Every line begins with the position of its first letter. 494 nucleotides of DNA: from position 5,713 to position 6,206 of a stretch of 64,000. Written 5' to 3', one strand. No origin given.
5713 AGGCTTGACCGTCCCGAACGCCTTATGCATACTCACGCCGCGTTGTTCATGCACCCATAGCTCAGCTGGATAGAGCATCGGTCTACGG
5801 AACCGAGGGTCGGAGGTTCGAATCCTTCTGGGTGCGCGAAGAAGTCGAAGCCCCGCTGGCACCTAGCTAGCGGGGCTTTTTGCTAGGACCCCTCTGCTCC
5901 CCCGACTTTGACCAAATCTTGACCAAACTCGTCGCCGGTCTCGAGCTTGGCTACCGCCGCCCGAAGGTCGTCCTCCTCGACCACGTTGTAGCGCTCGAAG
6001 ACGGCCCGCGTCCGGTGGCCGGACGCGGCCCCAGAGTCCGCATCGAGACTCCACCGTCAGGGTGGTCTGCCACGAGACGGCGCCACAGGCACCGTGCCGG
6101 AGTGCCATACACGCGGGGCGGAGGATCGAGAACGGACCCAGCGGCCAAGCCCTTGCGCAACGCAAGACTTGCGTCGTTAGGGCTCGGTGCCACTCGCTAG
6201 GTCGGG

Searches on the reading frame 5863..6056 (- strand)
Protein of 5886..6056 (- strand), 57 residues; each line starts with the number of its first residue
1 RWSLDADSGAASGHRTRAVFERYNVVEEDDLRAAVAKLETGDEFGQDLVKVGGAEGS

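Call 35: search_protein_families(library=pfam, proteins=[window:5863-6030:-], max_evalue=0.01)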
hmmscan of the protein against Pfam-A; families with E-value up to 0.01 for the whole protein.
window:5863-6030:- (55 aa): 0 families

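Call 69: search_protein_families(library=phrogs, proteins=[window:5886-6056:-], max_evalue=1)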
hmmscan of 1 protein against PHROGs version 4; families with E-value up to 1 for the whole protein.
seq(57 aa): 0 families

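Call 70: search_dna_similar(query=window:5886-6056:-, collection=plasmids, mode=protein, max_evalue=0.01, max_rows=10)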
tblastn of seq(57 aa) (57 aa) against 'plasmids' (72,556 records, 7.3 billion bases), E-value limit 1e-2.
No match.

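Call 77: search_protein_representatives(protein=window:5866-6036:-)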
Query: 57 residues. Proteins with E-value up to 0.001 (for the whole library): 0; up to 1e-10: 0; up to 1e-30: 0. The best 0 are listed.
